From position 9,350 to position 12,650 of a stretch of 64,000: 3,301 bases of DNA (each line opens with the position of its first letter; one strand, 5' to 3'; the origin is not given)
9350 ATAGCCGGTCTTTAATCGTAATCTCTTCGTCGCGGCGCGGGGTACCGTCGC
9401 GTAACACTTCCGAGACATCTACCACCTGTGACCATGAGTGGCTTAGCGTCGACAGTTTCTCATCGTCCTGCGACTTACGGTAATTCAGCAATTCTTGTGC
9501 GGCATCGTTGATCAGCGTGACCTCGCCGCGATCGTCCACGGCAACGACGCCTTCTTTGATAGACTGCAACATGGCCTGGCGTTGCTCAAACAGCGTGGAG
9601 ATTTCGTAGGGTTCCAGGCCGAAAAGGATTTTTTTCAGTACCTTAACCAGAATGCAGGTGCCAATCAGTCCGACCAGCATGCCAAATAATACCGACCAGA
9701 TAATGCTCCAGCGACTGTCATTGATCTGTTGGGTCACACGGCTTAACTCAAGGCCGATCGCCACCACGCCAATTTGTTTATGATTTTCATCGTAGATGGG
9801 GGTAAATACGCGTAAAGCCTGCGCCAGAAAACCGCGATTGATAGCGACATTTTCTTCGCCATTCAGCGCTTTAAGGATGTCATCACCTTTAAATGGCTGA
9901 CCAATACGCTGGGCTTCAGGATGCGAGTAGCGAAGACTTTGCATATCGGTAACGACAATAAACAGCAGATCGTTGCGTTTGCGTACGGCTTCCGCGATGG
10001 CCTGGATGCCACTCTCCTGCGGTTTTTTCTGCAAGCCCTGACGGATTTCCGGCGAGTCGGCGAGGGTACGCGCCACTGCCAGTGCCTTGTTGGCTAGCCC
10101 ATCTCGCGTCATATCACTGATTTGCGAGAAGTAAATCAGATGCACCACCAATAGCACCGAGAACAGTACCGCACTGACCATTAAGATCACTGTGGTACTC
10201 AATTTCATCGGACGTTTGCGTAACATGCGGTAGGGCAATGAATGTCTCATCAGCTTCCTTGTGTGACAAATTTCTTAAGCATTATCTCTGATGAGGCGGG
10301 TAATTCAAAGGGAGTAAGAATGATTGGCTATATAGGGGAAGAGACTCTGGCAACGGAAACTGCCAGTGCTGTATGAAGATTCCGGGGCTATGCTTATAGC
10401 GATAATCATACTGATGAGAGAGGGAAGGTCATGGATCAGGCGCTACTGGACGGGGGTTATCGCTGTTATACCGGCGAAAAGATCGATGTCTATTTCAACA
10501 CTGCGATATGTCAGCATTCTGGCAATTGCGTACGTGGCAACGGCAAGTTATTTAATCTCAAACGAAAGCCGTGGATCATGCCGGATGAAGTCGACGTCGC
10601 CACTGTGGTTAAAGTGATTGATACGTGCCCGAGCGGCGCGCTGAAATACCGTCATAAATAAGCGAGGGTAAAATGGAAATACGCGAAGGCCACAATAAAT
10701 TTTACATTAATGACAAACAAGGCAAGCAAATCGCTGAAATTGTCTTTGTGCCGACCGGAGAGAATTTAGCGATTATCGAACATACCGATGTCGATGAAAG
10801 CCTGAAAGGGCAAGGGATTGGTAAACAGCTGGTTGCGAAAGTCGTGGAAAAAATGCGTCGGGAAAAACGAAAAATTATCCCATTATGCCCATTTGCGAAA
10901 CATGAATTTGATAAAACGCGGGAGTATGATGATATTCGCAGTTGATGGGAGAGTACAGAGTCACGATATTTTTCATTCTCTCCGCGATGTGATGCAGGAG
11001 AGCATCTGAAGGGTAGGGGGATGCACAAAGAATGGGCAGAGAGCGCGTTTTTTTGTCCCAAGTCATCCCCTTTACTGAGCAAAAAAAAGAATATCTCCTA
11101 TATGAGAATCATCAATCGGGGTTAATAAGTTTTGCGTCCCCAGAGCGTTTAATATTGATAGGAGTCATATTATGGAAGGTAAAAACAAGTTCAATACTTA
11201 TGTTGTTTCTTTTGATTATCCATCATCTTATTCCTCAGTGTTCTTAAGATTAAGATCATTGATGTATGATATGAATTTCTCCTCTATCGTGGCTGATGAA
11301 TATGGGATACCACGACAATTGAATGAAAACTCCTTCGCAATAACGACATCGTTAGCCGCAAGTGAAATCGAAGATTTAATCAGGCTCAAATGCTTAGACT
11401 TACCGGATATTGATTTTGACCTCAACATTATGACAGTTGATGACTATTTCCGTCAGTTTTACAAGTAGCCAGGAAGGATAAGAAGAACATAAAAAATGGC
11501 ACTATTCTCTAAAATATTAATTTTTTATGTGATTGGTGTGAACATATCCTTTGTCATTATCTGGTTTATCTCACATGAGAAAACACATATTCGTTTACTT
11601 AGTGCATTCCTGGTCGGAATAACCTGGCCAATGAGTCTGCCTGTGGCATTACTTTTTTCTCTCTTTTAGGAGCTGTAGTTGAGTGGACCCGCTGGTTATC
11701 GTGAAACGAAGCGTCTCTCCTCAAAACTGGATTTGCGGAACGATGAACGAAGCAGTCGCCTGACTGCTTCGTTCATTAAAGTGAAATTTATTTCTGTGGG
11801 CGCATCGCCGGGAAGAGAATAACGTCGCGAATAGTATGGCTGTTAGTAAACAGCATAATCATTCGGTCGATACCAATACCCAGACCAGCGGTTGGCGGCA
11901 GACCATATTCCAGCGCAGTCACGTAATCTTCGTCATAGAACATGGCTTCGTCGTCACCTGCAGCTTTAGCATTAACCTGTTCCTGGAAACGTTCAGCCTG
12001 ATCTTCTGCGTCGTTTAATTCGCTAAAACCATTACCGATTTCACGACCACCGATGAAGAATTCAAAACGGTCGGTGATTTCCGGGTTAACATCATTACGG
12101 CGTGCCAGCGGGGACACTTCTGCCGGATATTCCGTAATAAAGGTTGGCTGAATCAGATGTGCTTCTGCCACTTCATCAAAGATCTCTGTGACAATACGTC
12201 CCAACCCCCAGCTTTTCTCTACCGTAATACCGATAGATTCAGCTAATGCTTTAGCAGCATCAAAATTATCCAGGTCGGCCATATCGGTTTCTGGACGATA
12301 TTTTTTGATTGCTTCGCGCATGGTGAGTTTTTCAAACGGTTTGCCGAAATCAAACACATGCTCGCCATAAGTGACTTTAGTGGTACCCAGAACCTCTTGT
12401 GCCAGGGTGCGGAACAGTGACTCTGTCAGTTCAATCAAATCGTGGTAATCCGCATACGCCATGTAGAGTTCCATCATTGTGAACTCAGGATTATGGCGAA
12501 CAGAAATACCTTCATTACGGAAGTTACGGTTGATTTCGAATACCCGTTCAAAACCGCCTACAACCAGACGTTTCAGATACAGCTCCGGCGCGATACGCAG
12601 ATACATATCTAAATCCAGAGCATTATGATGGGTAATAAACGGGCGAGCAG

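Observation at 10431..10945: yjdI-yjdJ: four-Cys mini-protein immediately followed by a minimal GNAT-like protein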

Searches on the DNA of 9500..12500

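Call 23: search_rna_families(source=window, start=9500, end=12500, threshold=evalue, max_evalue=1)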
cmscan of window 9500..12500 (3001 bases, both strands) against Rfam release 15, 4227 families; matches with E-value up to 1: 0.
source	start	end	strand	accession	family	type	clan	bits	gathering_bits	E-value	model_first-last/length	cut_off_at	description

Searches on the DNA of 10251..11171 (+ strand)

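Call 10: search_dna_similar(query=window:10251-11171:+, collection=ecoli_genomes, mode=near, max_rows=10, rows=spread)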
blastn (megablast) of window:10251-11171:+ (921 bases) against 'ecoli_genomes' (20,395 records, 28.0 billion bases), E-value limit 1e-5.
Records with a match: 5406; places in all: 6030; records where one place covers at least 80% of the query: 4730.
Genomes with a match: 5402 of 5426; with a place that covers at least 80% of the query: 4730. Places per genome that has any: lowest 1, median 1, highest 3. On chromosomes: 6023 places; on plasmids: 7.
Best place of each record, by identity: >=99% 1234; 95-99% 4171; 90-95% 1.
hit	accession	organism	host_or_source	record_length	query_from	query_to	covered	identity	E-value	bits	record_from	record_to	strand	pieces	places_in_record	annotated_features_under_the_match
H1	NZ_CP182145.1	Escherichia coli strain CUWW10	wastewater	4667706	1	921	100%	100.0%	0e+0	1723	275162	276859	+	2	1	IS1-like element IS1A family transposase | yjdJ: GNAT family N-acetyltransferase | yjdI: 4Fe-4S mono-cluster protein YjdI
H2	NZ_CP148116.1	Escherichia coli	missing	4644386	1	921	100%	100.0%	0e+0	1701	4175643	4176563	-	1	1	yjdJ: GNAT family N-acetyltransferase | yjdI: 4Fe-4S mono-cluster protein YjdI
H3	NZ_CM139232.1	Escherichia coli strain DXMF6-3R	Giant panda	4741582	1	921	100%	99.0%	0e+0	1652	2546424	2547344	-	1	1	yjdJ: GNAT family N-acetyltransferase | yjdI: 4Fe-4S mono-cluster protein YjdI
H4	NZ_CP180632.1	Escherichia coli strain CUPS TF 6/1_01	Pig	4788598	1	921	100%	98.5%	0e+0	1624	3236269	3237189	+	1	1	yjdJ: GNAT family N-acetyltransferase | yjdI: 4Fe-4S mono-cluster protein YjdI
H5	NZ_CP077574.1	Escherichia coli O111:H8 strain 7-54 11A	bovine feces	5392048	1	921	100%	98.4%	0e+0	1618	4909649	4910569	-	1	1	yjdJ: GNAT family N-acetyltransferase | yjdI: 4Fe-4S mono-cluster protein YjdI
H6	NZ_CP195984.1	Escherichia coli strain J3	Raw wastewater influent sample from the ...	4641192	1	921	100%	98.3%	0e+0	1613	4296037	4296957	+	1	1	yjdJ: GNAT family N-acetyltransferase | yjdI: 4Fe-4S mono-cluster protein YjdI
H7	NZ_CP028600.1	Escherichia coli strain 147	cattle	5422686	1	921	100%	98.0%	0e+0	1602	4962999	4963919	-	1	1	yjdJ: GNAT family N-acetyltransferase | yjdI: 4Fe-4S mono-cluster protein YjdI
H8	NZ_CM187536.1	Escherichia coli strain capsule spontaneous mutant 17a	lab isolate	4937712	1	921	100%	97.6%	0e+0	1581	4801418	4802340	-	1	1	yjdJ: GNAT family N-acetyltransferase | yjdI: 4Fe-4S mono-cluster protein YjdI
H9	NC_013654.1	Escherichia coli SE15 strain SE15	-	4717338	1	695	75%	97.7%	0e+0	1195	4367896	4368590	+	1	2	GNAT family N-acetyltransferase | yjdI: 4Fe-4S mono-cluster protein YjdI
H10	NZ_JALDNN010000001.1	Escherichia coli strain EC2641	disinfected tableware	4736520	1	77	8%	100.0%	2e-30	143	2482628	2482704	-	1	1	none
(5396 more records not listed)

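Call 27: get_annotated_region(hit=H2, flank=4000)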
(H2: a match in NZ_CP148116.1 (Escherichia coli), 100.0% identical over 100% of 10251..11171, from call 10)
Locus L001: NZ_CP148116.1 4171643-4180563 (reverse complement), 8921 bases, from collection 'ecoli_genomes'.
description: Escherichia coli isolate FELIX_MS508 chromosome, complete genome
organism: Escherichia coli (NCBI taxid 562)
replicon: chromosome; assembly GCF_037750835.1
host: missing; source: -; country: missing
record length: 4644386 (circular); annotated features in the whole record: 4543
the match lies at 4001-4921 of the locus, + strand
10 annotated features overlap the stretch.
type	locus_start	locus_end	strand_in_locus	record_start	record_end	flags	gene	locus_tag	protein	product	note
CDS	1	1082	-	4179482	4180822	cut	dcuB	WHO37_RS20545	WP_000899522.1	anaerobic C4-dicarboxylate transporter DcuB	-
CDS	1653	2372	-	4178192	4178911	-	dcuR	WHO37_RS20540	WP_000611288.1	two-component system response regulator DcuR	-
CDS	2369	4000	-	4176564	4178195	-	dcuS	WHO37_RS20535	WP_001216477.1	sensor histidine kinase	-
CDS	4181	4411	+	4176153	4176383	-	yjdI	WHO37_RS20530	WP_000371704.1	4Fe-4S mono-cluster protein YjdI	-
CDS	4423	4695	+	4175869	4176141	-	yjdJ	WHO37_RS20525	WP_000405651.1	GNAT family N-acetyltransferase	-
CDS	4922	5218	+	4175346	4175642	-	ghoS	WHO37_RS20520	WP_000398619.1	type V toxin-antitoxin system endoribonuclease antitoxin GhoS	-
CDS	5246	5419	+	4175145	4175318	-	ghoT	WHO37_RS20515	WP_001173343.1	type V toxin-antitoxin system toxin GhoT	-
CDS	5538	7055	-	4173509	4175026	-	lysS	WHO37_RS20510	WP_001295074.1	lysine--tRNA ligase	-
CDS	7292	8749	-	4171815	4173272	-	dtpC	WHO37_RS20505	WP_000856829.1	dipeptide/tripeptide permease DtpC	-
CDS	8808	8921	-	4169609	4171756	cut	cadA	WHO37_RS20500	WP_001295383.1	lysine decarboxylase CadA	-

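Call 67: search_dna_similar(query=window:10431-10945:+, collection=ecoli_genomes, mode=near, max_rows=8, rows=spread)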
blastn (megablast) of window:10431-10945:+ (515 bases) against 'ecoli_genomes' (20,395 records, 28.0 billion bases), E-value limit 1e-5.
Records with a match: 5396; places in all: 5980; records where one place covers at least 80% of the query: 5308.
Genomes with a match: 5393 of 5426; with a place that covers at least 80% of the query: 5308. Places per genome that has any: lowest 1, median 1, highest 3. On chromosomes: 5974 places; on plasmids: 6.
Best place of each record, by identity: >=99% 1412; 95-99% 3983; 90-95% 1.
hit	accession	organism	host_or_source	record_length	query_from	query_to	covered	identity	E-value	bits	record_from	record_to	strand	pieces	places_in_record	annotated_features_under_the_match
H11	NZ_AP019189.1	Escherichia coli strain M217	Homo sapiens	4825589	1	515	100%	100.0%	0e+0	952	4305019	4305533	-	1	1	yjdJ: GNAT family N-acetyltransferase | yjdI: 4Fe-4S mono-cluster protein YjdI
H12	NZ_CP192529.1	Escherichia coli strain TUM23349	Laboratory developed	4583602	1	515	100%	100.0%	0e+0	952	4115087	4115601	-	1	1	yjdJ: GNAT family N-acetyltransferase | yjdI: 4Fe-4S mono-cluster protein YjdI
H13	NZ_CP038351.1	Escherichia coli O157:H7 strain F8798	missing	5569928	1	515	100%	98.8%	0e+0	918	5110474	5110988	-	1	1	yjdJ: GNAT family N-acetyltransferase | yjdI: 4Fe-4S mono-cluster protein YjdI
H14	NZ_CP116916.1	Escherichia coli strain MLI023K2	Homo sapiens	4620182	1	515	100%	98.6%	0e+0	913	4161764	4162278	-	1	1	yjdJ: GNAT family N-acetyltransferase | yjdI: 4Fe-4S mono-cluster protein YjdI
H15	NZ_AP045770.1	Escherichia coli strain 23CRST011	Homo sapiens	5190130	1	515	100%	98.6%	0e+0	913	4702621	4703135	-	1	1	yjdJ: GNAT family N-acetyltransferase | yjdI: 4Fe-4S mono-cluster protein YjdI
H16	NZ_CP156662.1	Escherichia coli strain PKF4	Milvus migrans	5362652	1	515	100%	98.3%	0e+0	902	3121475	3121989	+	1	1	yjdJ: GNAT family N-acetyltransferase | yjdI: 4Fe-4S mono-cluster protein YjdI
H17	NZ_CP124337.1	Escherichia coli strain AVS0971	wastewater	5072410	1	515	100%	97.7%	0e+0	885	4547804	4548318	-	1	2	GNAT family N-acetyltransferase | yjdI: 4Fe-4S mono-cluster protein YjdI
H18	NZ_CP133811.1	Escherichia coli strain EC2001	food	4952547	1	64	12%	98.4%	8e-22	113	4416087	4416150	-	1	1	hypothetical protein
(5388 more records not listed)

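Call 77: get_annotated_region(hit=H9, flank=3000)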
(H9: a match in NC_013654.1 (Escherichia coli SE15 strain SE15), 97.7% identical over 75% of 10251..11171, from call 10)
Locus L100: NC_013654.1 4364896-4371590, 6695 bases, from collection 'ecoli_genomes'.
description: Escherichia coli SE15, complete sequence
organism: Escherichia coli SE15 strain SE15 (NCBI taxid 431946)
replicon: chromosome; assembly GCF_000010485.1
host: -; source: -; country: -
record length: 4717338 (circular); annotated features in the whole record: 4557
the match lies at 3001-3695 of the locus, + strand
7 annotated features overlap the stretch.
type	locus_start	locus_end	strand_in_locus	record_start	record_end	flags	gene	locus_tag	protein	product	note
CDS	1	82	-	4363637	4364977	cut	dcuB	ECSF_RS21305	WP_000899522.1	anaerobic C4-dicarboxylate transporter DcuB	-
CDS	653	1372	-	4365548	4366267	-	dcuR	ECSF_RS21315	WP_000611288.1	two-component system response regulator DcuR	-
CDS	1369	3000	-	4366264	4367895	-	dcuS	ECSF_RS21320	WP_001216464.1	sensor histidine kinase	-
CDS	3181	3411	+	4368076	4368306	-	yjdI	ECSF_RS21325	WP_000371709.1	4Fe-4S mono-cluster protein YjdI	-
CDS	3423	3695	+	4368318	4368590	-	-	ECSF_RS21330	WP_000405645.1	GNAT family N-acetyltransferase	-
CDS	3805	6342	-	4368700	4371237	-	-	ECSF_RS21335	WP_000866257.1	fimbria/pilus outer membrane usher protein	-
CDS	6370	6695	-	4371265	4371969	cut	-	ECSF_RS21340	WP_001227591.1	fimbrial biogenesis chaperone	-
